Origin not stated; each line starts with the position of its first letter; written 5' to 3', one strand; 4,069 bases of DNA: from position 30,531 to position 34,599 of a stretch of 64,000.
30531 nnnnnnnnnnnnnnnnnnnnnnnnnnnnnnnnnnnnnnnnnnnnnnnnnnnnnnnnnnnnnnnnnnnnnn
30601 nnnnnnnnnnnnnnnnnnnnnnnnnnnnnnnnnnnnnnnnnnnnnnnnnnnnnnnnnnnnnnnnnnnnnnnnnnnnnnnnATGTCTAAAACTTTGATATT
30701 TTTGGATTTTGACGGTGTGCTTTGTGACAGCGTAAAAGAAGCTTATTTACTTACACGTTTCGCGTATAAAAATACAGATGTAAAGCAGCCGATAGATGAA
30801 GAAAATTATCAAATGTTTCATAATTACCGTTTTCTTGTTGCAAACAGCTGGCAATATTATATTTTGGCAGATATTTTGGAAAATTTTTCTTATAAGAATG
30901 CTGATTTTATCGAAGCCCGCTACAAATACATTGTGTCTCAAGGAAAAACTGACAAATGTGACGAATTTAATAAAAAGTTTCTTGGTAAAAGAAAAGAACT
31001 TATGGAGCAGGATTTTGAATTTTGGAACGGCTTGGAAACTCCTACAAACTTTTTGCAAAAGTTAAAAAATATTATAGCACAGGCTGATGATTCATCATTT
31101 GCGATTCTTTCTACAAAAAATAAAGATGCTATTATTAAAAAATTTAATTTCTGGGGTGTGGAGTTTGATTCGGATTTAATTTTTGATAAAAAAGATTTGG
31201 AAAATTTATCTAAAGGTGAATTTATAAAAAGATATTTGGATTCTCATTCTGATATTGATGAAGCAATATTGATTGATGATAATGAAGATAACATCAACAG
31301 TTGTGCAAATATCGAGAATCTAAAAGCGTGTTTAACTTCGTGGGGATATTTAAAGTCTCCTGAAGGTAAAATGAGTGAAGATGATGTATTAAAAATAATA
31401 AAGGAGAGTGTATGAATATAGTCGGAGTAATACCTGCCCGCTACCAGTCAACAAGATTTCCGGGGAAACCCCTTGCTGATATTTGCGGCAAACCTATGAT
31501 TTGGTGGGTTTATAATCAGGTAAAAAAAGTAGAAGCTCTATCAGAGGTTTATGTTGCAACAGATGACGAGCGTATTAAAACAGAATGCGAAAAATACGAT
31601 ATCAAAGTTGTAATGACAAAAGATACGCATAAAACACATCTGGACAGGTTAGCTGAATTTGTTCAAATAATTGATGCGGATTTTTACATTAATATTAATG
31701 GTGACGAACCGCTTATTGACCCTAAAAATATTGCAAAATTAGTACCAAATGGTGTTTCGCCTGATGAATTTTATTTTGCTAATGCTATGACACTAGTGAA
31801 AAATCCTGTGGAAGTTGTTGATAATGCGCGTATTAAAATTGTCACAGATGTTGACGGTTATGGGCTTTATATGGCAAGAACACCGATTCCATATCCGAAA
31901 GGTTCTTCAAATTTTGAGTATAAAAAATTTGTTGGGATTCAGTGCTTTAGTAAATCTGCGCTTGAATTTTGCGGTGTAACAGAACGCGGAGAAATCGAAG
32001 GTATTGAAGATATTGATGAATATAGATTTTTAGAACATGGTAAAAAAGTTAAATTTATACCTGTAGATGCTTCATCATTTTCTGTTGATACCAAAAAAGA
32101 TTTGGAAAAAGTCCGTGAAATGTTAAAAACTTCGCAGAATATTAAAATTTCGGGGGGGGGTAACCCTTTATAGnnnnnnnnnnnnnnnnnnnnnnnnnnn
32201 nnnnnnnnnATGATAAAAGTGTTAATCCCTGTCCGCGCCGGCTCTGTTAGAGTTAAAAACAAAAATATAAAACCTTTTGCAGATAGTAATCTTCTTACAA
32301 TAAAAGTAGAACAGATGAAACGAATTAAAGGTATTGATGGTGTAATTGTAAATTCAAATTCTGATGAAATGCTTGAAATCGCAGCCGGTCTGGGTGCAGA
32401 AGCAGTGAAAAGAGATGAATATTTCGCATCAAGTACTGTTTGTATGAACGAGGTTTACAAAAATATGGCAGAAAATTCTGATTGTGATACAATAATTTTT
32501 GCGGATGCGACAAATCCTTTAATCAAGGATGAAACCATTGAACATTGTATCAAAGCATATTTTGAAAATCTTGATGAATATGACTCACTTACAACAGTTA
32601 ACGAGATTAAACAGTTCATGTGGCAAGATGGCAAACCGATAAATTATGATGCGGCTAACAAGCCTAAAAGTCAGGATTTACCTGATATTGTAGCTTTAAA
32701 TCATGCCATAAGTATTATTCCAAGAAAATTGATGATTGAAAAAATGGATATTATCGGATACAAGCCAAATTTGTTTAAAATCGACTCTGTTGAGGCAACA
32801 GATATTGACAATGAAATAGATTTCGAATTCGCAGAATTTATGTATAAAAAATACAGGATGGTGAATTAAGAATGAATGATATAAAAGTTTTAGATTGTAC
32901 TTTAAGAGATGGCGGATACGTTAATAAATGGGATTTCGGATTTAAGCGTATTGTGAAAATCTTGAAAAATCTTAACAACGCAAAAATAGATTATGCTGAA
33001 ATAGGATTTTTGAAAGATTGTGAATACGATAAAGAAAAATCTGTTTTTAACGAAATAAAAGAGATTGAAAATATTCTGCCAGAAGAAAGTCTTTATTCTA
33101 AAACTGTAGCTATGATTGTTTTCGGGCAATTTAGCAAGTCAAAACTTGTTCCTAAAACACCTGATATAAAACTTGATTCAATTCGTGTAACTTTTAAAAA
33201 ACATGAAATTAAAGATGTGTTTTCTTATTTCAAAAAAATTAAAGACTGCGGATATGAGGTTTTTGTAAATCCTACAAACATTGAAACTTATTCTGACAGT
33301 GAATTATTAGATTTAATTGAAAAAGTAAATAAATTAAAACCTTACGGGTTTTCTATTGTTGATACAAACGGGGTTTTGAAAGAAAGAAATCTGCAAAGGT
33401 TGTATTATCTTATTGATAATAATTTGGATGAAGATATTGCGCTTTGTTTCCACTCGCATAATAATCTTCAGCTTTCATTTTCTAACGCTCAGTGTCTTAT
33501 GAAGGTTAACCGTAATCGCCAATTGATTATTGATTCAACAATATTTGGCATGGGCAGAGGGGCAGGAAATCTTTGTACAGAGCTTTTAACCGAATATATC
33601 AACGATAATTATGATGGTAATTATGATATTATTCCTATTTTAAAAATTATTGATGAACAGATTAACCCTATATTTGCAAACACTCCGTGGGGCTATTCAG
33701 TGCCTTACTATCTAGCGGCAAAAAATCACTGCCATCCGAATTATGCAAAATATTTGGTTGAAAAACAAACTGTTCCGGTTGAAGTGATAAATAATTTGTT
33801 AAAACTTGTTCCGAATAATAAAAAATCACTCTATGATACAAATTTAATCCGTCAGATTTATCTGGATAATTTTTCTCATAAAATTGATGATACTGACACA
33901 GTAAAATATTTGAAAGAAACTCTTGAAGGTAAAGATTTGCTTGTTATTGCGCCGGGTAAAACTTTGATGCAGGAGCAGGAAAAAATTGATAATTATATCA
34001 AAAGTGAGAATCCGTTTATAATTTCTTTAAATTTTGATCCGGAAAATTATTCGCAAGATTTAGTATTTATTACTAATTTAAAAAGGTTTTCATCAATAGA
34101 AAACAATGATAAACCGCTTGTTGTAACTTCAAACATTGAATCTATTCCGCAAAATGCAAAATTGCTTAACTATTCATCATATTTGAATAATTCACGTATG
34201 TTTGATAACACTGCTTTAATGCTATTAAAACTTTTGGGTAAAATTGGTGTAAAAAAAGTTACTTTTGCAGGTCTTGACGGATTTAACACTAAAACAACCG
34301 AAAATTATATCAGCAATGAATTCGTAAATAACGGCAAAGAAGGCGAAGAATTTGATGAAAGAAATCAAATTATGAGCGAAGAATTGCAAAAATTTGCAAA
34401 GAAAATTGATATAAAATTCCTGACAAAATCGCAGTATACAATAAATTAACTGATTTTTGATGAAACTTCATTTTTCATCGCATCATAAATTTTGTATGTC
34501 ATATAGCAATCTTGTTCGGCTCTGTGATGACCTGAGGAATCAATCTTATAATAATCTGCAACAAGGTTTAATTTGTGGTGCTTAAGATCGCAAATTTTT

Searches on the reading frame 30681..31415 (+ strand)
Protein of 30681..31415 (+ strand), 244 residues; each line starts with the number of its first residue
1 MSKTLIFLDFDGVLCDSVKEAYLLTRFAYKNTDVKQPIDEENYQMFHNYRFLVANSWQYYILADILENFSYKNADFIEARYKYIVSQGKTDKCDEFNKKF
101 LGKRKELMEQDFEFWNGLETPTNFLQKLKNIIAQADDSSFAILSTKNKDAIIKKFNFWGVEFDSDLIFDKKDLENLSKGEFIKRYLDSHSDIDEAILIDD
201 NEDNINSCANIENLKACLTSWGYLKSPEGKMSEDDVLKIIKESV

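Call 10: search_protein_families(library=pfam, proteins=[window:30681-31415:+], max_evalue=0.01)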
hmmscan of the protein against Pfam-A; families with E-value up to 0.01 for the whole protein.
window:30681-31415:+ (244 aa): 2 families
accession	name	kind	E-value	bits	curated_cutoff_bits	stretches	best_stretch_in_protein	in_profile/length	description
PF18143.6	HAD_SAK_2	-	3.5e-05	24.6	27.5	0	5-20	1-16/139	HAD domain in Swiss Army Knife RNA repair proteins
PF13419.12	HAD_2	-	0.0046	17.5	23.8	0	8-210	3-170/178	Haloacid dehalogenase-like hydrolase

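Call 49: search_protein_families(library=ncbifam, proteins=[window:30681-31412:+], max_evalue=0.01)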
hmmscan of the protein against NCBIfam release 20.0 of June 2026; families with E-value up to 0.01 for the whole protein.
window:30681-31412:+ (244 aa): 1 family
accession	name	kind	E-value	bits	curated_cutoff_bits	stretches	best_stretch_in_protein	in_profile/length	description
TIGR01549.1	HAD-SF-IA-v1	subfamily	0.0014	19.1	23.3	0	6-99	2-96/149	HAD-IA family hydrolase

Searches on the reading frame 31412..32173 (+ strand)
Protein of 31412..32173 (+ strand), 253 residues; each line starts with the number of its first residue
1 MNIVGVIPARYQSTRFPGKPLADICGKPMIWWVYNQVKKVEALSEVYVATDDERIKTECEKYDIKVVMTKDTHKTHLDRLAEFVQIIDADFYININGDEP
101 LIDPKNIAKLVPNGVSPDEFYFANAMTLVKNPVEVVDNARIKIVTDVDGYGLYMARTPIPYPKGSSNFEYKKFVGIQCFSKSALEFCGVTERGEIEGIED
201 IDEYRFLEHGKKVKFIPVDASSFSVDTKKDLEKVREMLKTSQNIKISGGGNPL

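Call 10: search_protein_families(library=pfam, proteins=[window:31412-32173:+], max_evalue=0.01)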
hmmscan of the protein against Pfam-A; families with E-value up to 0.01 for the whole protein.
window:31412-32173:+ (253 aa): 2 families
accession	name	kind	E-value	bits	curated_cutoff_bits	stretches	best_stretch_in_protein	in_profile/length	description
PF02348.25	CTP_transf_3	-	8.3e-43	147.1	22.6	1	5-212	2-216/217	Cytidylyltransferase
PF12804.13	NTP_transf_3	-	4.3e-11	43.7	27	1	12-115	8-112/160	MobA-like NTP transferase domain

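Call 18: list_cluster_members(proteins=[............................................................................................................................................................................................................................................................, window:31412-32158:+, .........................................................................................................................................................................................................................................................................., window:31412-32170:+, window:31412-32161:+, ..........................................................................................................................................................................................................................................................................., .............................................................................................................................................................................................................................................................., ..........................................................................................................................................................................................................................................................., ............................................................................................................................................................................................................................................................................, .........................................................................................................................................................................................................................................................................])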
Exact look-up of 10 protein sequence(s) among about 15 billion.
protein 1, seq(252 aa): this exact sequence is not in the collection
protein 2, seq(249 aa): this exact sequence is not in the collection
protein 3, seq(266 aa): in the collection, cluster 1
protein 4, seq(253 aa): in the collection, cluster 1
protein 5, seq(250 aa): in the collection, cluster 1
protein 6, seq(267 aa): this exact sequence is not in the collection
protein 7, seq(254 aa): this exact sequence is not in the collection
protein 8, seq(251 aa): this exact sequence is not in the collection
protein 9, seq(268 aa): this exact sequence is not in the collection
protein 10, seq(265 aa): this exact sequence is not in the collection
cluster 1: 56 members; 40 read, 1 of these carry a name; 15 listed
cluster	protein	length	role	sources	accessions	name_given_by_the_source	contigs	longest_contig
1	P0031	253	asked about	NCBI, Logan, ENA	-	-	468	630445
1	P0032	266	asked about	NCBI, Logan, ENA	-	-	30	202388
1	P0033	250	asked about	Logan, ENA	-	-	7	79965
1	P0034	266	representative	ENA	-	-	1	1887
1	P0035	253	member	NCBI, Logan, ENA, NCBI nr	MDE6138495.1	MAG: 3-deoxy-manno-octulosonate cytidylyltransferase [Candidatus Gastranaerophilales ... | 3-deoxy-manno-octulosonate cytidylyltransferase [Candidatus Gastranaerophilales bacterium]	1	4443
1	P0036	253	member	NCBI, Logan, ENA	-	-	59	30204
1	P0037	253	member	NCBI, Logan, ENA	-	-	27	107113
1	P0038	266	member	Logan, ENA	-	-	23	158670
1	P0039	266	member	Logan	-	-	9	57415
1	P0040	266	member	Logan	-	-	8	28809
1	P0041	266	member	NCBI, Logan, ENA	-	-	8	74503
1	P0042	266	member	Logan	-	-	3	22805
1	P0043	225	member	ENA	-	-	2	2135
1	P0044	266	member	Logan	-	-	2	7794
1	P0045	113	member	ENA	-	-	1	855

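Call 22: find_encoding_contigs(protein=P0033, flank=4000, max_places=10)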
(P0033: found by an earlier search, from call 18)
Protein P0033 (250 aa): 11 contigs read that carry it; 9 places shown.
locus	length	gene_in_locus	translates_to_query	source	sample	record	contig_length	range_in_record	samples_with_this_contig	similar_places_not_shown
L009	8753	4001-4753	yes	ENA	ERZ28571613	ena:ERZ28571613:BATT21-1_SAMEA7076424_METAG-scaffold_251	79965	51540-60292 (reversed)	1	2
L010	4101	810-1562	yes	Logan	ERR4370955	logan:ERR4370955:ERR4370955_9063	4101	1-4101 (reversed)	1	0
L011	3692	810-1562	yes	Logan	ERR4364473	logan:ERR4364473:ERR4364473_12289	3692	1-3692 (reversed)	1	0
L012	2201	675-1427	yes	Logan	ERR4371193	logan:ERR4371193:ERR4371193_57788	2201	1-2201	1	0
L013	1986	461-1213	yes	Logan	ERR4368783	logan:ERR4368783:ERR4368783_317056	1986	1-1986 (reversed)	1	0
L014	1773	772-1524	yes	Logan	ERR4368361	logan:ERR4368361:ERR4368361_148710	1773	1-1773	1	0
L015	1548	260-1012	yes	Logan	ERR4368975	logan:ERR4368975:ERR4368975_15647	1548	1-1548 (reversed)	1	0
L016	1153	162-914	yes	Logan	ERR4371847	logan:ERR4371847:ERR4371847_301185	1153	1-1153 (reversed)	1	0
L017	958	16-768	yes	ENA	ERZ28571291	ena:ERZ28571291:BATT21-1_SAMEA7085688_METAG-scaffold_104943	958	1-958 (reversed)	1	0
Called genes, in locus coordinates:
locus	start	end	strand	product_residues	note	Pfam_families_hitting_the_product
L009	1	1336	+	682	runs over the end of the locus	-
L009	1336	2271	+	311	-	-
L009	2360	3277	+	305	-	-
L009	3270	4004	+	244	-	-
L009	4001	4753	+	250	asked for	PF02348:CTP_transf_3, PF12804:NTP_transf_3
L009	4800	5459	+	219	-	PF02348:CTP_transf_3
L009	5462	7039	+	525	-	PF00682:HMGL-like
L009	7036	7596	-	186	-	PF00929:RNase_T, PF18136:DNApol_Exo (weak)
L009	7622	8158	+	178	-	-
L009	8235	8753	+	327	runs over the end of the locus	PF11380:Stealth_CR2, PF17103:Stealth_CR4 (weak)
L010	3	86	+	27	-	?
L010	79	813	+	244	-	-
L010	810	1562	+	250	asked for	PF02348:CTP_transf_3, PF12804:NTP_transf_3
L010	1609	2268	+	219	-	PF02348:CTP_transf_3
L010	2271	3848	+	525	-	PF00682:HMGL-like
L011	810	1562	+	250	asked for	PF02348:CTP_transf_3, PF12804:NTP_transf_3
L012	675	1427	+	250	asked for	PF02348:CTP_transf_3, PF12804:NTP_transf_3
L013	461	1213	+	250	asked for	PF02348:CTP_transf_3, PF12804:NTP_transf_3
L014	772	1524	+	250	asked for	PF02348:CTP_transf_3, PF12804:NTP_transf_3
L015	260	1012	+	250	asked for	PF02348:CTP_transf_3, PF12804:NTP_transf_3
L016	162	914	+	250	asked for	PF02348:CTP_transf_3, PF12804:NTP_transf_3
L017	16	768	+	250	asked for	PF02348:CTP_transf_3, PF12804:NTP_transf_3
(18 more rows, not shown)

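Call 49: search_protein_families(library=ncbifam, proteins=[window:31412-32151:+], max_evalue=0.01)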
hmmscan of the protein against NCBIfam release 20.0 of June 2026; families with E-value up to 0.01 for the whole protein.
window:31412-32151:+ (246 aa): 18 families
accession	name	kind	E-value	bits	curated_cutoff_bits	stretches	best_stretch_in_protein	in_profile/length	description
NF009905.0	PRK13368.1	subfamily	1.1e-75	254.1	255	1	1-241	1-241/243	3-deoxy-manno-octulosonate cytidylyltransferase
NF003952.0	PRK05450.1-5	subfamily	7.4e-70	234.9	193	1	1-241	1-248/250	3-deoxy-manno-octulosonate cytidylyltransferase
NF003950.0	PRK05450.1-3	subfamily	9.8e-58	195.4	234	1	1-242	1-246/248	3-deoxy-manno-octulosonate cytidylyltransferase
TIGR00466.1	kdsB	equivalog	1.3e-41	142.6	155.2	1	1-232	1-241/241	3-deoxy-manno-octulosonate cytidylyltransferase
NF003948.0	PRK05450.1-1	equivalog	3.5e-41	141.1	281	1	2-241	5-246/248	3-deoxy-manno-octulosonate cytidylyltransferase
TIGR03584.1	PseF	equivalog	8.5e-09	35.4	205.7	1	4-73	1-70/222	pseudaminic acid cytidylyltransferase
TIGR01173.1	glmU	equivalog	4.1e-07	29.2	366.85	1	19-112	20-115/452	bifunctional UDP-N-acetylglucosamine diphosphorylase/glucosamine-1-phosphate N-acetyltransferase GlmU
NF001457.0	PRK00317.1-3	equivalog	9.9e-07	28.4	164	1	12-112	11-111/200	molybdenum cofactor guanylyltransferase MobA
TIGR00453.1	ispD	equivalog_domain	2e-05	24.1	181.3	0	6-59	3-62/219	2-C-methyl-D-erythritol 4-phosphate cytidylyltransferase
NF010939.0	PRK14359.1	equivalog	4.2e-05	22.3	592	1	18-112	21-116/430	bifunctional UDP-N-acetylglucosamine diphosphorylase/glucosamine-1-phosphate N-acetyltransferase GlmU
NF010934.1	PRK14354.1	equivalog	7.1e-05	21.5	450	1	19-111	19-112/447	bifunctional UDP-N-acetylglucosamine diphosphorylase/glucosamine-1-phosphate N-acetyltransferase GlmU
NF010936.0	PRK14356.1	equivalog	7.3e-05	21.9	666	1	19-115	25-124/456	bifunctional UDP-N-acetylglucosamine diphosphorylase/glucosamine-1-phosphate N-acetyltransferase GlmU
TIGR03552.1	F420_cofC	equivalog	7.6e-05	22.4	105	1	29-111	32-114/196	2-phospho-L-lactate guanylyltransferase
NF045495.1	AdoCbiPCobY_Meth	equivalog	8.8e-05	22.1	250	1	18-111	16-116/195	adenosylcobinamide-phosphate guanylyltransferase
NF010937.0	PRK14357.1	equivalog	0.00012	21.1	658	1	19-116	20-116/448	bifunctional UDP-N-acetylglucosamine diphosphorylase/glucosamine-1-phosphate N-acetyltransferase GlmU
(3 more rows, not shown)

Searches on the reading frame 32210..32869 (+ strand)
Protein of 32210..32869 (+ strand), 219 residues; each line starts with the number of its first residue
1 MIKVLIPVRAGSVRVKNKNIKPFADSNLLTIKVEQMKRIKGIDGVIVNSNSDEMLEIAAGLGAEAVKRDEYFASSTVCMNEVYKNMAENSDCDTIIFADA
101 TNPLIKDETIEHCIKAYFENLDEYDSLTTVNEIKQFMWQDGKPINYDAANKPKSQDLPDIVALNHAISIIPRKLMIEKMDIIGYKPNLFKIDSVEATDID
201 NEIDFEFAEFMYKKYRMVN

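Call 10: search_protein_families(library=pfam, proteins=[window:32210-32869:+], max_evalue=0.01)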
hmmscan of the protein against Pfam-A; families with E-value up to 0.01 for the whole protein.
window:32210-32869:+ (219 aa): 1 family
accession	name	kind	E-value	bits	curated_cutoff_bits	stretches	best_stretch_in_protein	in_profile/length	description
PF02348.25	CTP_transf_3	-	8.1e-19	68.7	22.6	1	4-133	2-129/217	Cytidylyltransferase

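Call 49: search_protein_families(library=ncbifam, proteins=[window:32210-32866:+], max_evalue=0.01)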
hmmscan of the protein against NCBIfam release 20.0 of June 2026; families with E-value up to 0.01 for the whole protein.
window:32210-32866:+ (219 aa): 8 families
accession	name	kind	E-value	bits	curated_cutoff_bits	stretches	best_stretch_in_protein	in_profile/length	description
TIGR03584.1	PseF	equivalog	5.8e-18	65.3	205.7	1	5-213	3-221/222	pseudaminic acid cytidylyltransferase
NF003952.0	PRK05450.1-5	subfamily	5.4e-13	48.7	193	1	3-134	4-132/250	3-deoxy-manno-octulosonate cytidylyltransferase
NF003950.0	PRK05450.1-3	subfamily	1.9e-10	40.5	234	1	3-134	4-133/248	3-deoxy-manno-octulosonate cytidylyltransferase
NF009905.0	PRK13368.1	subfamily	7.7e-10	38.5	255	1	2-122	3-119/243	3-deoxy-manno-octulosonate cytidylyltransferase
NF003948.0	PRK05450.1-1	equivalog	3.5e-09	36.2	281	1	4-135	8-136/248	3-deoxy-manno-octulosonate cytidylyltransferase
TIGR00466.1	kdsB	equivalog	6.9e-06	25.6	155.2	1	3-115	4-114/241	3-deoxy-manno-octulosonate cytidylyltransferase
NF001538.0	PRK00364.3-4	equivalog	0.0069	16.5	142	0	16-69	2-52/92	co-chaperone GroES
TIGR00453.1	ispD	equivalog_domain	0.0082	15.6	181.3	0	16-117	17-117/219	2-C-methyl-D-erythritol 4-phosphate cytidylyltransferase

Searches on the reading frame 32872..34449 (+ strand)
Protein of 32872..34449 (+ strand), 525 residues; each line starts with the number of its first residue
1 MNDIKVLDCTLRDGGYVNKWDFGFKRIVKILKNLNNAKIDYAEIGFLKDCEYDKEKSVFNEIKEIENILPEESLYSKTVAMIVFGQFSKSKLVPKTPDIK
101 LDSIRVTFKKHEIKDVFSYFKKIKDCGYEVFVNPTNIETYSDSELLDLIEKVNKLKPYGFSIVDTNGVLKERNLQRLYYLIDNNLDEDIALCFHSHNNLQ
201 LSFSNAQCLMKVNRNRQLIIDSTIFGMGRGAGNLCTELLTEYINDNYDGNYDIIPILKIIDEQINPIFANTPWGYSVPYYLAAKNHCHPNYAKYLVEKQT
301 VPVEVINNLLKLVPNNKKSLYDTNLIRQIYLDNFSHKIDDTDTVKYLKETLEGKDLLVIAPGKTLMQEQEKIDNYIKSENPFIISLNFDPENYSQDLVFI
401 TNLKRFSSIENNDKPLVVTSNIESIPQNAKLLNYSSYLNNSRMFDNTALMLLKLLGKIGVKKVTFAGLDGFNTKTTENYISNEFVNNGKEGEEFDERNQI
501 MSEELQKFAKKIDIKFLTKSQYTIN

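Call 10: search_protein_families(library=pfam, proteins=[window:32872-34449:+], max_evalue=0.01)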
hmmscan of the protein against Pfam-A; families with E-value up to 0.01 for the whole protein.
window:32872-34449:+ (525 aa): 1 family
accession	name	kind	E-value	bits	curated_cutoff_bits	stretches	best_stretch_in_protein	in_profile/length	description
PF00682.25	HMGL-like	-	4.6e-19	69.3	29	1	4-241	2-237/260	HMGL-like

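Call 49: search_protein_families(library=ncbifam, proteins=[window:32872-34446:+], max_evalue=0.01)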
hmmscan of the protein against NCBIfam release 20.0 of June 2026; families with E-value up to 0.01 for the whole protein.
window:32872-34446:+ (525 aa): 14 families
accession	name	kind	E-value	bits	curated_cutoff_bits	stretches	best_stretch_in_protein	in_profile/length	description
NF006049.0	PRK08195.1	subfamily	3.6e-20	72.3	229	1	2-268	6-271/344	4-hyroxy-2-oxovalerate/4-hydroxy-2-oxopentanoic acid aldolase,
TIGR03217.1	4OH_2_O_val_ald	equivalog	9.3e-17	61.2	286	1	3-269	2-267/334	4-hydroxy-2-oxovalerate aldolase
NF002088.0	PRK00915.1-5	equivalog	8.1e-11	41.1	697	2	160-237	165-241/514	2-isopropylmalate synthase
NF002085.0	PRK00915.1-2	subfamily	3e-10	39.5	517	1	2-248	12-254/504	2-isopropylmalate synthase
TIGR02146.1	LysS_fung_arch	equivalog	3.7e-10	39.6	413.55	1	6-232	1-224/344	homocitrate synthase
NF041069.1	IPMS_Sufob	equivalog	1.3e-09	37.8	600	1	4-237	1-232/371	isopropylmalate synthase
TIGR02090.1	LEU1_arch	subfamily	1.6e-09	37.4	484.75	1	4-239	1-232/363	isopropylmalate/citramalate/homocitrate synthases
NF002086.0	PRK00915.1-3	equivalog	4.7e-08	32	532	1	161-238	169-245/516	2-isopropylmalate synthase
TIGR02660.1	nifV_homocitr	equivalog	4.2e-07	29.6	462.9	1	5-250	3-244/365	homocitrate synthase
NF042433.1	CitmalDyn_Leptosp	equivalog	6.5e-07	28.3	950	1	3-249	7-259/514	(R)-citramalate synthase CimA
TIGR00973.1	leuA_bact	equivalog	3.7e-06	25.7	598.7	0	161-237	164-239/494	2-isopropylmalate synthase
NF002087.0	PRK00915.1-4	equivalog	3e-05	22.7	729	0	147-237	155-244/516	2-isopropylmalate synthase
NF002084.0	PRK00915.1-1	equivalog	8.9e-05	21.2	748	0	183-237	192-242/523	2-isopropylmalate synthase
TIGR00977.1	citramal_synth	equivalog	0.00021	19.7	450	0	4-236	2-245/526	citramalate synthase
